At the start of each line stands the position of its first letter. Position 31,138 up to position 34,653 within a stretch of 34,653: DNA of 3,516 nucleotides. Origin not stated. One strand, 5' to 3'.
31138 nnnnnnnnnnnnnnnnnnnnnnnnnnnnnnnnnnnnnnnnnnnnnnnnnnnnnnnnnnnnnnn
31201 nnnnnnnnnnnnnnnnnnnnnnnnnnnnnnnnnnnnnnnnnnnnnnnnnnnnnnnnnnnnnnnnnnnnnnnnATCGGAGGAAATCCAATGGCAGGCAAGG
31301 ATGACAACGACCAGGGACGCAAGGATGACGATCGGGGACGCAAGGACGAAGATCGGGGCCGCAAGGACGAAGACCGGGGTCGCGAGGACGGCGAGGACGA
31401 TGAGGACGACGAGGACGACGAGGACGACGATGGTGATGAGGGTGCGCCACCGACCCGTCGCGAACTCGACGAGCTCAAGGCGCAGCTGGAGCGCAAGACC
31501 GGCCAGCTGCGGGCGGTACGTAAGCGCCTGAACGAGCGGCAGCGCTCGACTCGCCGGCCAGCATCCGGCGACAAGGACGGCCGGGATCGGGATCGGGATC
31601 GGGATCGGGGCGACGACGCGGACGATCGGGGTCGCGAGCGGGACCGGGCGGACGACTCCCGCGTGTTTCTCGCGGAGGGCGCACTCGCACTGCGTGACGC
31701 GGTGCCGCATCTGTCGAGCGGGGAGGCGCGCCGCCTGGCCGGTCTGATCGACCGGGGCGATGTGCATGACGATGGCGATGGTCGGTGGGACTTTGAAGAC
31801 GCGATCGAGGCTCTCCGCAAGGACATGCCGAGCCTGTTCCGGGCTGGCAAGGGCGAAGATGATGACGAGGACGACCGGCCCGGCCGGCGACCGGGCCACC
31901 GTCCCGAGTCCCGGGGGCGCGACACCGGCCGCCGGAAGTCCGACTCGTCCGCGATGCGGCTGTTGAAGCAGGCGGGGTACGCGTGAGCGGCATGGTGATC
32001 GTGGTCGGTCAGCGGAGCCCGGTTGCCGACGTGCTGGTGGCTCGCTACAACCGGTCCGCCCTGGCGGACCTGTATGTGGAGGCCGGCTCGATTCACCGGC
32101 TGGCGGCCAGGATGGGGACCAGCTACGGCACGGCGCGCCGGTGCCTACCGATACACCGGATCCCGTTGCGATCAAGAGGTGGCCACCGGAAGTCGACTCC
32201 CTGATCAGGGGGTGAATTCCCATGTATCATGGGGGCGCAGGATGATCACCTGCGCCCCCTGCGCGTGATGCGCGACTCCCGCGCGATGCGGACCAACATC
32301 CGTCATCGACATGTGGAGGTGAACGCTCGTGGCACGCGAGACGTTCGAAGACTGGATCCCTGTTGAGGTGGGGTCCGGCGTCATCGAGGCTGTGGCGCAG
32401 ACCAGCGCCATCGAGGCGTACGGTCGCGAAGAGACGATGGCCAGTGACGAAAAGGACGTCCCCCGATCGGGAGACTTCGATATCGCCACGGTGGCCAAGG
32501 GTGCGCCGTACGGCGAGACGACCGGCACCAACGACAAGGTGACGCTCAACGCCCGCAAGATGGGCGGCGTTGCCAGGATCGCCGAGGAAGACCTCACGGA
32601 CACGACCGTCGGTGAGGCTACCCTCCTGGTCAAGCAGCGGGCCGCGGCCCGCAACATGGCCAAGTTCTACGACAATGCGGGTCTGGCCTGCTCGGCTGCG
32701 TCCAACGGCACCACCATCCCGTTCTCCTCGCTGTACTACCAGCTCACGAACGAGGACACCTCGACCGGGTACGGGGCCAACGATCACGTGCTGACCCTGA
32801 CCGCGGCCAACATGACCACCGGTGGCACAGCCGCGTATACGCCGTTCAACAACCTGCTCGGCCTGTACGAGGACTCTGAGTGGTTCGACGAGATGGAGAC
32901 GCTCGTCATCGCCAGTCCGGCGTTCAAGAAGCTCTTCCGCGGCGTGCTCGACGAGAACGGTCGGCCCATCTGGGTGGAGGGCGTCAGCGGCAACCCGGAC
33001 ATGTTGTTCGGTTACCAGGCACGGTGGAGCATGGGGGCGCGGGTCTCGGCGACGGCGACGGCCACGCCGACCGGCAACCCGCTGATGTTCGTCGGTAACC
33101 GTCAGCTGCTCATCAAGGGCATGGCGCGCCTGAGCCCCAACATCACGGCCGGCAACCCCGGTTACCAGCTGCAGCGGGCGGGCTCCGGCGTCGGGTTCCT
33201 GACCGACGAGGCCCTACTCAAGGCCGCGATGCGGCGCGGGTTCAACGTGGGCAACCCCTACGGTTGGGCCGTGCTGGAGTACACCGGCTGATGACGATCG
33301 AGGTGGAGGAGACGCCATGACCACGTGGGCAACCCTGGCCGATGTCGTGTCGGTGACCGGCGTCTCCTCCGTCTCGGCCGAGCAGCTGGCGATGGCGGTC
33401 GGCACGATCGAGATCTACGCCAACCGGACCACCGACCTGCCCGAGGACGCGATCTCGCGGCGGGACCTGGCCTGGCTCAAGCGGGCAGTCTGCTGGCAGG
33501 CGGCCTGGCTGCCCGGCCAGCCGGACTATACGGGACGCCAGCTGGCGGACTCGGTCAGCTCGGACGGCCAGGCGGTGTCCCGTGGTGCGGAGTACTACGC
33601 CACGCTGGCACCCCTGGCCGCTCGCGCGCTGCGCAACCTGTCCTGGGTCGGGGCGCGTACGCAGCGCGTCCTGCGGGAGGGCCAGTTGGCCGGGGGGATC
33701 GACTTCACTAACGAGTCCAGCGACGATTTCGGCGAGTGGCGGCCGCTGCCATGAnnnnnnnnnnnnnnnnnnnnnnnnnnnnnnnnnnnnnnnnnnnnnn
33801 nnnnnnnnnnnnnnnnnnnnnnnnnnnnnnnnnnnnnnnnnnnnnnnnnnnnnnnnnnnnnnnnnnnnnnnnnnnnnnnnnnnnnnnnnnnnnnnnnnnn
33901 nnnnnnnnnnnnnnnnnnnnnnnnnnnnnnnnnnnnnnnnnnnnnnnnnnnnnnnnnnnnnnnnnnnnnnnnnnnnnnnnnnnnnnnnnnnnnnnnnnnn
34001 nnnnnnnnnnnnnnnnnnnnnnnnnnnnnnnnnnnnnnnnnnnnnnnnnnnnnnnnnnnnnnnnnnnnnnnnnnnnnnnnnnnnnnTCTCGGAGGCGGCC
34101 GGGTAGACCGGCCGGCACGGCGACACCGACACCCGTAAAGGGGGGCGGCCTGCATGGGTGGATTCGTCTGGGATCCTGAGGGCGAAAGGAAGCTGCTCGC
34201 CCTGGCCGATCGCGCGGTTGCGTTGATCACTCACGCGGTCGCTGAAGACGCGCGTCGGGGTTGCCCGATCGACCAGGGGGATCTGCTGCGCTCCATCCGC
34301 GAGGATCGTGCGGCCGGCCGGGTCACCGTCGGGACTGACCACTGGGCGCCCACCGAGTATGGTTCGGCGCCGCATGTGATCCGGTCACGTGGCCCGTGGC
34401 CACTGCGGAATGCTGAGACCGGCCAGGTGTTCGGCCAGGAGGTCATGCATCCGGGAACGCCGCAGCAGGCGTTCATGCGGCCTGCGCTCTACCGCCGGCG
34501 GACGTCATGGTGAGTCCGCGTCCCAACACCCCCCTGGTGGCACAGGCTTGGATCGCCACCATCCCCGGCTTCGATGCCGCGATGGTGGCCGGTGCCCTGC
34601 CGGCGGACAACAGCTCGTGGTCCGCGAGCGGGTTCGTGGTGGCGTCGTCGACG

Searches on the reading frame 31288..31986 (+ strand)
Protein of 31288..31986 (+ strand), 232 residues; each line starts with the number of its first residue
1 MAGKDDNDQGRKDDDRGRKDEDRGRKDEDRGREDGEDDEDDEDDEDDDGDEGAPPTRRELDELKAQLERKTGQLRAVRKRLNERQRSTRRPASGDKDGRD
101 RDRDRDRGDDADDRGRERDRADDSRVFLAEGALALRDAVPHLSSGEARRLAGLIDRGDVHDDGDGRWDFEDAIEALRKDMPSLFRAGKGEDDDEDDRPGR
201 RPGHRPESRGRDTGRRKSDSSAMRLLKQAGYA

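Call 37: search_protein_families(library=phrogs, proteins=[window:31288-31986:+], max_evalue=0.001)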
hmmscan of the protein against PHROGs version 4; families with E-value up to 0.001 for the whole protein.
window:31288-31986:+ (232 aa): 1 family
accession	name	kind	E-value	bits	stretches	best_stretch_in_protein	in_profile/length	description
phrog_194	-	head and packaging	1.4e-05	26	1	150-210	134-195/335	head scaffolding protein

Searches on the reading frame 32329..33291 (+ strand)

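Call 13: search_protein_families(library=phrogs, proteins=[window:32329-33291:+], max_evalue=0.001)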
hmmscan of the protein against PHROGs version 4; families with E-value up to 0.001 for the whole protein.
window:32329-33291:+ (320 aa): 1 family
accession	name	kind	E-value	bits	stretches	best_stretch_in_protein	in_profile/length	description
phrog_10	-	head and packaging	1.3e-11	45.2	2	9-93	368-455/752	major head protein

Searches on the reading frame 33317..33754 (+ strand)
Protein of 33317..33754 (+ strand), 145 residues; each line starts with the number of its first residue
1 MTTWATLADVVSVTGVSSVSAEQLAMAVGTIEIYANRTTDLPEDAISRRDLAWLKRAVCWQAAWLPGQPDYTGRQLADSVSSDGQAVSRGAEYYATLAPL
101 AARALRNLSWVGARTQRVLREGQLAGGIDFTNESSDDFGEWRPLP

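Call 37: search_protein_families(library=phrogs, proteins=[window:33317-33754:+], max_evalue=0.001)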
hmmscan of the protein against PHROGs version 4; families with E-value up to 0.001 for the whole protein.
window:33317-33754:+ (145 aa): 1 family
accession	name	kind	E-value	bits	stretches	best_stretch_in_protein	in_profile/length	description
phrog_22288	-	unknown function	2.8e-22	80.5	1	1-144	1-150/151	-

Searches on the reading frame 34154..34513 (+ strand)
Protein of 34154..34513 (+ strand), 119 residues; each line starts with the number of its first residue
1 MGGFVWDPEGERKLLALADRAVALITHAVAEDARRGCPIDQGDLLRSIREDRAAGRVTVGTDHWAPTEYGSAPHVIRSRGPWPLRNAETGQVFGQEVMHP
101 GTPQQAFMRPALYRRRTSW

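Call 37: search_protein_families(library=phrogs, proteins=[window:34154-34513:+], max_evalue=0.001)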
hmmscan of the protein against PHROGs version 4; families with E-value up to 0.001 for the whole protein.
window:34154-34513:+ (119 aa): 1 family
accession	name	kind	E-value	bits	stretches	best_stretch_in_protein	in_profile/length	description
phrog_5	-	connector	1.9e-08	35.4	1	18-115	109-193/239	tail completion or Neck1 protein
